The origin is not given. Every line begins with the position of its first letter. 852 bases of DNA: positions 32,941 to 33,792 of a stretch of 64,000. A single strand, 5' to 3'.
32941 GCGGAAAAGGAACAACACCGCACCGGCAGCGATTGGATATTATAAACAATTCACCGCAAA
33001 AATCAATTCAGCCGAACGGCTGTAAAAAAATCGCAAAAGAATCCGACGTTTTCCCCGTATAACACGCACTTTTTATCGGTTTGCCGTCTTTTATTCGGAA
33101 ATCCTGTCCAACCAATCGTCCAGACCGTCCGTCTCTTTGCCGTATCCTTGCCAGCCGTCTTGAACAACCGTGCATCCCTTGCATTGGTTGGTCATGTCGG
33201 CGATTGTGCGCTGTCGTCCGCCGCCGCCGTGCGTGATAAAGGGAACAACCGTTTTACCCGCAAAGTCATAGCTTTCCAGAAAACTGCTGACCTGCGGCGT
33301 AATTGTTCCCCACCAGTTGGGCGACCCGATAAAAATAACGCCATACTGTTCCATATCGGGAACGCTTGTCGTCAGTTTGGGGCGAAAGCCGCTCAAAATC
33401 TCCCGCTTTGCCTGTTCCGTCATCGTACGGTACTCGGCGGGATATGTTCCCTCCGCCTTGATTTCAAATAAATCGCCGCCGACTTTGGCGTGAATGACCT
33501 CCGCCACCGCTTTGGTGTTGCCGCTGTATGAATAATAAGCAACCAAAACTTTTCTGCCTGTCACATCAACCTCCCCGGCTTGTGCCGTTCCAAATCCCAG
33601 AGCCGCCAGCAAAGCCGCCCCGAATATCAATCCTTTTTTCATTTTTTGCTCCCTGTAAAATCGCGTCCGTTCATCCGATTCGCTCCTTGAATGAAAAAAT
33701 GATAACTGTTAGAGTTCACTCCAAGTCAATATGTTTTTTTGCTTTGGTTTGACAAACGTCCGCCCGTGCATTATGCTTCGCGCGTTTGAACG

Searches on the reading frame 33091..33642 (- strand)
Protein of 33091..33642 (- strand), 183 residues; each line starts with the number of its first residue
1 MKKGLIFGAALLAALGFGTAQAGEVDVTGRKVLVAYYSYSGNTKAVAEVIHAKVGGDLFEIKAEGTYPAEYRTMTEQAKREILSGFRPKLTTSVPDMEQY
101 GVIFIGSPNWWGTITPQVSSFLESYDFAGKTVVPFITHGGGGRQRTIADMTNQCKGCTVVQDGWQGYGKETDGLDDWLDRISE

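Call 50: search_protein_families(library=pfam, proteins=[window:33091-33642:-], max_evalue=0.001)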
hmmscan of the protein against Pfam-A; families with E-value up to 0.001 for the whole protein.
window:33091-33642:- (183 aa): 4 families
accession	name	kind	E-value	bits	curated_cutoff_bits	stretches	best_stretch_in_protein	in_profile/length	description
PF12682.12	Flavodoxin_4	-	1.9e-28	99.3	24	1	31-180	1-154/155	Flavodoxin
PF03358.20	FMN_red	-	2.6e-06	27.5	24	1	39-160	12-140/152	NADPH-dependent FMN reductase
PF12641.12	Flavodoxin_3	-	0.00014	22.2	27.5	0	33-66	1-36/160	Flavodoxin domain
PF12724.12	Flavodoxin_5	-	0.00046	21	27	0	33-61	1-31/145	Flavodoxin domain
